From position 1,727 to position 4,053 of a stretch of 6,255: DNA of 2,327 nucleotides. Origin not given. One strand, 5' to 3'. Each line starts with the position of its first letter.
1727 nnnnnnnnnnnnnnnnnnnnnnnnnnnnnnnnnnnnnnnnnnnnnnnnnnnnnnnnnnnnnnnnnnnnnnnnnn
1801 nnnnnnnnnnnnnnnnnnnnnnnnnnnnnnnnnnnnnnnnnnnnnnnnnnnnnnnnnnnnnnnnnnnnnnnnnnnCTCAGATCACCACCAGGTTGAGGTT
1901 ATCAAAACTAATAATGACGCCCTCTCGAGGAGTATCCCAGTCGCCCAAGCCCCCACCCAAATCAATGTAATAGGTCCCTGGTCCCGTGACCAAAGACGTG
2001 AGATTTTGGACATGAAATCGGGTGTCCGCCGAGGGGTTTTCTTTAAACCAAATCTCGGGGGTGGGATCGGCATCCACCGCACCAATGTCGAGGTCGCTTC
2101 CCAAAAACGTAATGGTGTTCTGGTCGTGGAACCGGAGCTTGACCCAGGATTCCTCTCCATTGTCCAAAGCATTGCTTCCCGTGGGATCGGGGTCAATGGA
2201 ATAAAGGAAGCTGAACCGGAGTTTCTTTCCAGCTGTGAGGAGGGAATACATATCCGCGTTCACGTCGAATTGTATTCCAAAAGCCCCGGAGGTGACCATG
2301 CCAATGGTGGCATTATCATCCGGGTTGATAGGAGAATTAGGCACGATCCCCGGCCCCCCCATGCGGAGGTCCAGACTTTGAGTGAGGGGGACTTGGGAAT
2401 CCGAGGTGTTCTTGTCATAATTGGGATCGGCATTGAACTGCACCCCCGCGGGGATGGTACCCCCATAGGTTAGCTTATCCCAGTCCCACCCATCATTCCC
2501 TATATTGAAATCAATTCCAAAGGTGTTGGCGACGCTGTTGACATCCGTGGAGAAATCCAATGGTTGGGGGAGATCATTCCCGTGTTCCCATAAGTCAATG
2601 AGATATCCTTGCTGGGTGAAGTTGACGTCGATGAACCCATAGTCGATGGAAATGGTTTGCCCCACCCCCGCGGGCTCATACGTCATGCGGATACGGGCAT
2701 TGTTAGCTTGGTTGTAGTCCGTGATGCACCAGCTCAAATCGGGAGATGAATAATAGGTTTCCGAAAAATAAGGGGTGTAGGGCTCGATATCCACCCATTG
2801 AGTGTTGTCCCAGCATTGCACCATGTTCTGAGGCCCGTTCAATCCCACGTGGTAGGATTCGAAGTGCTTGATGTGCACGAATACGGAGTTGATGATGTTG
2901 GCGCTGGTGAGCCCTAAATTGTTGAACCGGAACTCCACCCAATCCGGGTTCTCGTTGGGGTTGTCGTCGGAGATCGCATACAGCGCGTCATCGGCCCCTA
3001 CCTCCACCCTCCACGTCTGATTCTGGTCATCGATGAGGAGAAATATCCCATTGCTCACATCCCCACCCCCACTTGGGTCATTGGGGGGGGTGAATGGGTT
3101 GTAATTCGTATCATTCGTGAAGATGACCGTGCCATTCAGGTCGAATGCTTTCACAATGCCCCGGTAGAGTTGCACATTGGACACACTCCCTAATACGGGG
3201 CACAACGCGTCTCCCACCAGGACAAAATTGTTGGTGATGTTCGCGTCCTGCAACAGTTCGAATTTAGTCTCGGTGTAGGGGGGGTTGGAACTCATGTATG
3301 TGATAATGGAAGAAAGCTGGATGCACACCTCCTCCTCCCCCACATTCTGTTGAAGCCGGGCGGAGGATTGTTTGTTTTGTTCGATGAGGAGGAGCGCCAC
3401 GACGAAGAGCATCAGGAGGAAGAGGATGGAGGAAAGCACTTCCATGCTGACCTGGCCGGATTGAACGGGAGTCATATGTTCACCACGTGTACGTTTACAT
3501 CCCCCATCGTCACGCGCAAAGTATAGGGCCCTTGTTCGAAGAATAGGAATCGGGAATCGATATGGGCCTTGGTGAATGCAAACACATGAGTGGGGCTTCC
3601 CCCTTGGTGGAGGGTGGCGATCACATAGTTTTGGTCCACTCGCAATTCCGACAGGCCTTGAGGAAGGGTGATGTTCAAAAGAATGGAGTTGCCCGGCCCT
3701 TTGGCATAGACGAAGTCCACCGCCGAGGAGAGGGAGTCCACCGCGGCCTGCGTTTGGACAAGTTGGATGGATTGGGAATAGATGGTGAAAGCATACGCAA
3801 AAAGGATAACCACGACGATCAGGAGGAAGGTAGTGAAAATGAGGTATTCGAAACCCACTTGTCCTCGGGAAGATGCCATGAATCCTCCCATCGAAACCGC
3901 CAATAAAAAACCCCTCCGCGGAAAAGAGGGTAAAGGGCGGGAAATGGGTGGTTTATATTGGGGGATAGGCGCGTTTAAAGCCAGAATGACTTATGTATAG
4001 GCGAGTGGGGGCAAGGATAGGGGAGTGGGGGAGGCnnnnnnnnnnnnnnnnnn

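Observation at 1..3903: Translationally coupled five-gene cluster of archaeal pilin-like proteins built around a non-pilin PLD-like/LTD membrane protein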

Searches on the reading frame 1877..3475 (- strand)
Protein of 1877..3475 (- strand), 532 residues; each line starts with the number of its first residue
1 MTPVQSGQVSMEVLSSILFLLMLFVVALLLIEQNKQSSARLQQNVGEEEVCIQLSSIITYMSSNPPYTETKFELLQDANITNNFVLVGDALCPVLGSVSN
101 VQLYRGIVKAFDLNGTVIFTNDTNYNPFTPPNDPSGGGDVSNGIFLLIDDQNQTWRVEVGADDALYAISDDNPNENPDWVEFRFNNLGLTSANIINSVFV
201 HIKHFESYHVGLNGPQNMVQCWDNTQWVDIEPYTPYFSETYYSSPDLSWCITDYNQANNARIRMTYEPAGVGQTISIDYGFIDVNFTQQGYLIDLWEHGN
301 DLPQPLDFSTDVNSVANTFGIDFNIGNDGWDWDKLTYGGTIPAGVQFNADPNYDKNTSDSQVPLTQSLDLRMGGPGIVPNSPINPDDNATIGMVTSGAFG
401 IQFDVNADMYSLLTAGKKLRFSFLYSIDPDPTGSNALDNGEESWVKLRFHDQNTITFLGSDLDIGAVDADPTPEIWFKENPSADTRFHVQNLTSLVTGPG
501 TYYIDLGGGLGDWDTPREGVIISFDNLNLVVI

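Call 5: search_protein_families(library=pfam, proteins=[window:1877-3475:-], max_evalue=1)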
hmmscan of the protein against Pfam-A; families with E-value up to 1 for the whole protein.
window:1877-3475:- (532 aa): 0 families

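Call 6: search_protein_families(library=ncbifam, proteins=[window:1877-3475:-], max_evalue=1)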
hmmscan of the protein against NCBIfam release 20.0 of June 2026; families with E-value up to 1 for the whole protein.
window:1877-3475:- (532 aa): 0 families

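Call 8: search_protein_families(library=phrogs, proteins=[window:1877-3475:-], max_evalue=1)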
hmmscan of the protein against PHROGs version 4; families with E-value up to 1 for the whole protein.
window:1877-3475:- (532 aa): 0 families

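Call 27: find_homologous_proteins(query=window:1877-3475:-, max_evalue=0.001)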
Query window:1877-3475:- (532 aa): 36 proteins with E <= 0.001 among 8000 candidates.
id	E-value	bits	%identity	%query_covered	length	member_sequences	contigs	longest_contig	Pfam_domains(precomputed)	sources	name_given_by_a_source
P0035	0.0e+0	1228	100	100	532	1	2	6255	-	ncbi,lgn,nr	ncbi:MAG: hypothetical protein Q8P05_02855 [Candidatus Diapherotrites archaeon]|nr:hypothetical prot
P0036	7.4e-194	663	57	99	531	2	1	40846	-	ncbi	-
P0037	1.3e-191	656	57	99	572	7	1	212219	-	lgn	-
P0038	3.7e-191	655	56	99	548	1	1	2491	-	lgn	-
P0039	1.1e-190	653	55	99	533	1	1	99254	-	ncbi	ncbi:MAG: hypothetical protein V1776_00115 [Candidatus Diapherotrites archaeon]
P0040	7.0e-190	650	56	100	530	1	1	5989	-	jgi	jgi:hypothetical protein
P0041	1.6e-189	649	58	99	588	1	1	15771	-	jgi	jgi:hypothetical protein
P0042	2.0e-189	649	56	99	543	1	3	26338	-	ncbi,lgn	-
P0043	5.6e-189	647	56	99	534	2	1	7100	-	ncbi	-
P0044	1.5e-188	646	56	100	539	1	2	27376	-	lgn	-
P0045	1.8e-187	642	56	99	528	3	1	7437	-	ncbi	-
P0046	1.1e-186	640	55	99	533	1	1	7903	-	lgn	-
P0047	1.2e-186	640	55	99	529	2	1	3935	-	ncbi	ncbi:MAG: hypothetical protein AABW68_05215, partial [archaeon]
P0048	2.7e-186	639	56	99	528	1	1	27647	-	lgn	-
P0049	6.2e-186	637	54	99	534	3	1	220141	-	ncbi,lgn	-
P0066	3.5e-40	156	40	45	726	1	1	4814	-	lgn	-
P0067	8.9e-37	145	39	45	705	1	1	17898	-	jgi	-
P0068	2.4e-36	144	39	45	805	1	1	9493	-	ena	-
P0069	8.6e-36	142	40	45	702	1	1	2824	-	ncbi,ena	-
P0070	3.3e-23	100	35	45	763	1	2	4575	-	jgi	-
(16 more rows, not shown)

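Call 29: find_encoding_contigs(protein=P0067, flank=10000, max_places=2)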
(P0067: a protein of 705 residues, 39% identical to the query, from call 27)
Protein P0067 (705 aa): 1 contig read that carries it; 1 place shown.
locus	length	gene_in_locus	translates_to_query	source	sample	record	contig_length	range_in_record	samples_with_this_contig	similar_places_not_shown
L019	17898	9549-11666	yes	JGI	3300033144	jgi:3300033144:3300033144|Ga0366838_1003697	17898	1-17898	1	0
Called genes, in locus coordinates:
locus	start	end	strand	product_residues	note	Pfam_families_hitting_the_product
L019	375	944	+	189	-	PF06745:ATPase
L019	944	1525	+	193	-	PF06745:ATPase (weak), PF24336:DUF7504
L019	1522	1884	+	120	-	-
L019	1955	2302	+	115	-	PF00072:Response_reg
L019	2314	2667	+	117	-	PF00072:Response_reg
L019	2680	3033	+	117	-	PF00072:Response_reg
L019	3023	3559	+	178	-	PF23365:DUF7090 (weak), PF24336:DUF7504 (weak)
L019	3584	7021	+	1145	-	PF02743:dCache_1 (faint), PF00672:HAMP, PF00512:HisKA, PF02518:HATPase_c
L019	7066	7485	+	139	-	PF01814:Hemerythrin, PF04353:Rsd_AlgQ (faint)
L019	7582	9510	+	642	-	PF02743:dCache_1, PF08448:PAS_4 (faint), PF13188:PAS_8 (faint), PF13426:PAS_9, PF00989:PAS, PF13426:PAS_9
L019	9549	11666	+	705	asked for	-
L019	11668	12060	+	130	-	-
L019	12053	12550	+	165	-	-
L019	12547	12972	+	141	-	-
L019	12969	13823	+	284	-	-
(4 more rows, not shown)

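Call 37: predict_structure(alignment_id=A2)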
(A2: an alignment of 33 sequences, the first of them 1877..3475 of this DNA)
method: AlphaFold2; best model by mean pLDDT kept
length: 532 residues; sequences in the alignment: 33
mean_pLDDT: 80.3   pTM: 0.57
mean pLDDT of the five models: 80.3, 77.7, 75.2, 74.8, 71.0
residues with pLDDT >= 90: 146; 70-90: 276; 50-70: 82; < 50: 28
segments of 3 or more residues with pLDDT < 50: 1-3, 297-316
pLDDT, mean of each block of 10 residues (from residue 1): 51 85 93 88 88 90 79 87 82 82 85 79 71 65 79 72 64 84 82 88 68 81 92 67 88 88 79 67 86 60 41 50 54 87 89 71 73 92 77 90 88 91 90 78 93 89 87 93 88 93 92 91 88 85
secondary structure, 60 per line:
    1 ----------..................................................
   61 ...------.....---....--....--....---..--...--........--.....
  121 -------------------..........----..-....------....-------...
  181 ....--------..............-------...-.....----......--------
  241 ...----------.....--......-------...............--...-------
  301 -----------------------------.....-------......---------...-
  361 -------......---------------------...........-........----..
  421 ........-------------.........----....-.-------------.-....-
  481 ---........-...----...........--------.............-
elements in order: H11-63 E70-74 E78-81 E84-87 E90-93 E101-103 E106-113 E116-120 E140-149 H157-160 E167-170 E178-184 E193-206 E218-222 E227-232 E241-243 H254-258 E261-266 E274-288 E291-293 E330-334 E345-347 E368-373 E395-405 H407-414 E419-428 E442-450 E455-458 E476-479 E484-491 E500-510 E519-531

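Call 41: fold_search(model_id=the predicted structure, library=pdb)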
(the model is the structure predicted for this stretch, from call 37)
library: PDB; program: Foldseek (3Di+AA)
matches with E <= 10: 1353; with E <= 0.001: 67
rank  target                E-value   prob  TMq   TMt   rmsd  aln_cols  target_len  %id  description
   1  7kwb_A                2.5e-08  0.99  0.15  0.17  22.0       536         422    9  Surface glycan-binding protein B from Bacteroides thetaiotaomicron (released 2021-02-17)
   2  2zxq                  2.0e-07  0.97  0.14  0.08  20.5       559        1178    9  Crystal structure of endo-alpha-N-acetylgalactosaminidase from Bifidobacterium longum (EngBF) (released 2009-06-16)
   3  2e26_A                3.2e-07  1.00  0.17  0.13  20.2       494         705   11  Crystal structure of two repeat fragment of reelin (released 2007-05-22)
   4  5b4x_C                3.6e-07  0.99  0.16  0.13  20.3       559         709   10  Crystal structure of the ApoER2 ectodomain in complex with the Reelin R56 fragment (released 2017-04-26)
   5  9qxq                  3.6e-07  0.97  0.16  0.10  23.4       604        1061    9  native structure of full-length pesticidal protein Cry1Ca18 at pH9, from crystals formed in vivo (released 2026-02-11)
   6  8a1a_A                4.7e-07  0.97  0.14  0.07  20.6       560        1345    9  Structure of a leucinostatin derivative determined by host lattice display : L1F11V1 construct (released 2022-12-07)
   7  8w7n                  7.7e-07  0.99  0.15  0.09  19.9       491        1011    9  Crystal structure of the in-cell Cry1Aa purified from Bacillus thuringiensis (released 2024-03-06)
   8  8h3u_A                8.5e-07  1.00  0.17  0.16  18.3       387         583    9  Inhibitor-bound EP, polyA model (released 2022-11-23)
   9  6qfk_A                9.0e-07  0.96  0.15  0.07  20.4       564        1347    9  EngBF DARPin Fusion 4b G10 (released 2019-11-06)
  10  8a19_A                1.2e-06  0.95  0.14  0.07  20.6       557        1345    9  Structure of a leucinostatin derivative determined by host lattice display : L1E4V1 construct (released 2022-12-07)
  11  6qfo                  1.7e-06  0.95  0.15  0.07  20.7       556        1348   10  EngBF DARPin Fusion 9b 3G124 (released 2019-11-06)
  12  6qev_B                1.7e-06  0.93  0.14  0.07  20.6       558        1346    9  EngBF DARPin Fusion 4b B6 (released 2019-11-06)
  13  5b4x_A                1.8e-06  0.99  0.16  0.13  20.4       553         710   12  Crystal structure of the ApoER2 ectodomain in complex with the Reelin R56 fragment (released 2017-04-26)
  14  6a48                  1.9e-06  0.99  0.16  0.13  20.9       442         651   11  Crystal structure of reelin N-terminal region (released 2019-06-19)
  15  9lwg_A                4.8e-06  0.99  0.18  0.16  20.6       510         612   12  Zebrafish ovum lysosomal peptide:N-glycanase (released 2025-12-24)
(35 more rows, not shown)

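Call 73: list_cluster_members(proteins=[P0069, P0067, P0068, P0070, P0066])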
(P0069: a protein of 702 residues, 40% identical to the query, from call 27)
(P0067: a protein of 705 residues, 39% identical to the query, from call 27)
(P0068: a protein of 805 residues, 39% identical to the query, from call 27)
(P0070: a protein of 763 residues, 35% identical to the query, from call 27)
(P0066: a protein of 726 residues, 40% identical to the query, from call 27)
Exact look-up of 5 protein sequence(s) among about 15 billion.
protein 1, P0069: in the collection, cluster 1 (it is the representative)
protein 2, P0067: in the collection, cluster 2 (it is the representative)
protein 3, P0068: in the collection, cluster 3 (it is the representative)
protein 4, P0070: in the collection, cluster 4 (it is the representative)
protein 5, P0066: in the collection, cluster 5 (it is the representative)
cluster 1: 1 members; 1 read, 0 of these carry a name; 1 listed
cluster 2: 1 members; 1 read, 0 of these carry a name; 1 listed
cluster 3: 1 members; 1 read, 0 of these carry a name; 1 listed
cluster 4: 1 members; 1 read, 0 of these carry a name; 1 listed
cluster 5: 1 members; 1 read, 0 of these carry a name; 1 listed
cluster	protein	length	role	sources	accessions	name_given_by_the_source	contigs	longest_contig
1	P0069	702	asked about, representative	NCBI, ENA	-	-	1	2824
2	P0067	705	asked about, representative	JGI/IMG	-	-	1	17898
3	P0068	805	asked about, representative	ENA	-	-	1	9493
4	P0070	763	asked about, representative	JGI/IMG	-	-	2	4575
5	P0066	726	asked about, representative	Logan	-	-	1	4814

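Call 76: find_encoding_contigs(protein=P0068, flank=10000, max_places=2)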
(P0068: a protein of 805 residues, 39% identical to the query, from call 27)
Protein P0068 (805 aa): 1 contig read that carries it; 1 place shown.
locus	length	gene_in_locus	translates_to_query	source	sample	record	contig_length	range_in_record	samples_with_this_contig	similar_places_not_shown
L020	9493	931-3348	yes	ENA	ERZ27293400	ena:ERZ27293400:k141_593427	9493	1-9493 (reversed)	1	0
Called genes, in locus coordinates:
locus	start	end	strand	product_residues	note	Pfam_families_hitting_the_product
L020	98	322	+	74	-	-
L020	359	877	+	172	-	-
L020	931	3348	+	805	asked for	-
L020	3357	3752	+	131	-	-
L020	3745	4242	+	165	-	-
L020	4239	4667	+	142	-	-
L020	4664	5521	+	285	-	-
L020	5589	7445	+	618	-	PF00437:T2SSE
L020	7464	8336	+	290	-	PF00482:T2SSF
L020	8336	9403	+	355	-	PF00482:T2SSF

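Call 77: find_encoding_contigs(protein=P0066, flank=10000, max_places=2)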
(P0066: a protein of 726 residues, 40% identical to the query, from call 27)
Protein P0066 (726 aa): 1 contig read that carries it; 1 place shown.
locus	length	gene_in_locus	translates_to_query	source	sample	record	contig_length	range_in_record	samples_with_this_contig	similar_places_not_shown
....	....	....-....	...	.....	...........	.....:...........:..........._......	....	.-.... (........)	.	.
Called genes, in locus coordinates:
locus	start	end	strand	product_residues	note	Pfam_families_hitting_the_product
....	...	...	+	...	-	-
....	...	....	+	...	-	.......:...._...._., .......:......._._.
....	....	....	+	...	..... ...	-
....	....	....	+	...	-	-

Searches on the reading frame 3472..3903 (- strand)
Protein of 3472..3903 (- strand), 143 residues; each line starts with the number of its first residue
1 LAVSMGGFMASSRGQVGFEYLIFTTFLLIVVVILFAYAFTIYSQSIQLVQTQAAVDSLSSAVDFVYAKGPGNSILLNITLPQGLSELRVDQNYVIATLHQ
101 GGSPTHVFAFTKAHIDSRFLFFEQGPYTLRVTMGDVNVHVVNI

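Call 5: search_protein_families(library=pfam, proteins=[window:3472-3903:-], max_evalue=1)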
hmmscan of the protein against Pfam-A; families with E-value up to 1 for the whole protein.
window:3472-3903:- (143 aa): 1 family
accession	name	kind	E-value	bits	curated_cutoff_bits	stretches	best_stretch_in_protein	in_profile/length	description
PF15995.10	DUF4771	-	0.027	15.2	27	1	70-101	5-36/160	Domain of unknown function (DUF4771)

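Call 6: search_protein_families(library=ncbifam, proteins=[window:3472-3903:-], max_evalue=1)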
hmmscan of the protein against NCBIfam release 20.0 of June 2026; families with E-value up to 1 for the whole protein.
window:3472-3903:- (143 aa): 1 family
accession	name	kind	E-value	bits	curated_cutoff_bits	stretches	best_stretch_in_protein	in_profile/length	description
TIGR02736.1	cbb3_Q_epsi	equivalog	0.02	14.5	61.55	1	22-46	3-27/56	cytochrome c oxidase, cbb3-type, CcoQ subunit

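Call 8: search_protein_families(library=phrogs, proteins=[window:3472-3903:-], max_evalue=1)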
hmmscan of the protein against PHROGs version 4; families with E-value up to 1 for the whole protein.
window:3472-3903:- (143 aa): 0 families

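Call 53: search_solved_structures(query=A3, max_evalue=10, show_alignments=2)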
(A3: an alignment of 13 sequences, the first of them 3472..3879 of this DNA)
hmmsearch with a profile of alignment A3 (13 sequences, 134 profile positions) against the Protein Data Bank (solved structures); distinct sequences matched with E-value up to 10: 0.

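Call 59: search_protein_families(library=pfam, alignment_id=A3, max_evalue=0.5)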
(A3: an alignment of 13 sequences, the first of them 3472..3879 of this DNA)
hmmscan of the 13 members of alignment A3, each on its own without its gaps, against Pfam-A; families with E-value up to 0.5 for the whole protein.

A. member 1, window:3472-3879:- (135 aa): 1 family
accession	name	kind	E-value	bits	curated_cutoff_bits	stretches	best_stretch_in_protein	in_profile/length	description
PF15995.10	DUF4771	-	0.024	15.3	27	1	62-93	5-36/160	Domain of unknown function (DUF4771)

B. families by the number of members that match (of 13 scanned): 8 families
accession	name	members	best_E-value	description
PF23958.1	DUF7287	1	0.00077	Family of unknown function (DUF7287)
PF06182.17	ABC2_membrane_6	1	0.014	ABC-2 family transporter protein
PF15995.10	DUF4771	1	0.024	Domain of unknown function (DUF4771)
PF07811.17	TadE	1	0.038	TadE-like protein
PF21254.3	AGA-YXIM_GBD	1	0.058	Beta-agarase/YXIM esterase-like, galactose-binding domain-like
PF22358.2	MfA4_C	1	0.15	Minor fimbrium tip subunit MfA4, C-terminal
PF07436.16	Curto_V3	1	0.16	Curtovirus V3 protein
PF10975.14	DUF2802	1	0.27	Protein of unknown function (DUF2802)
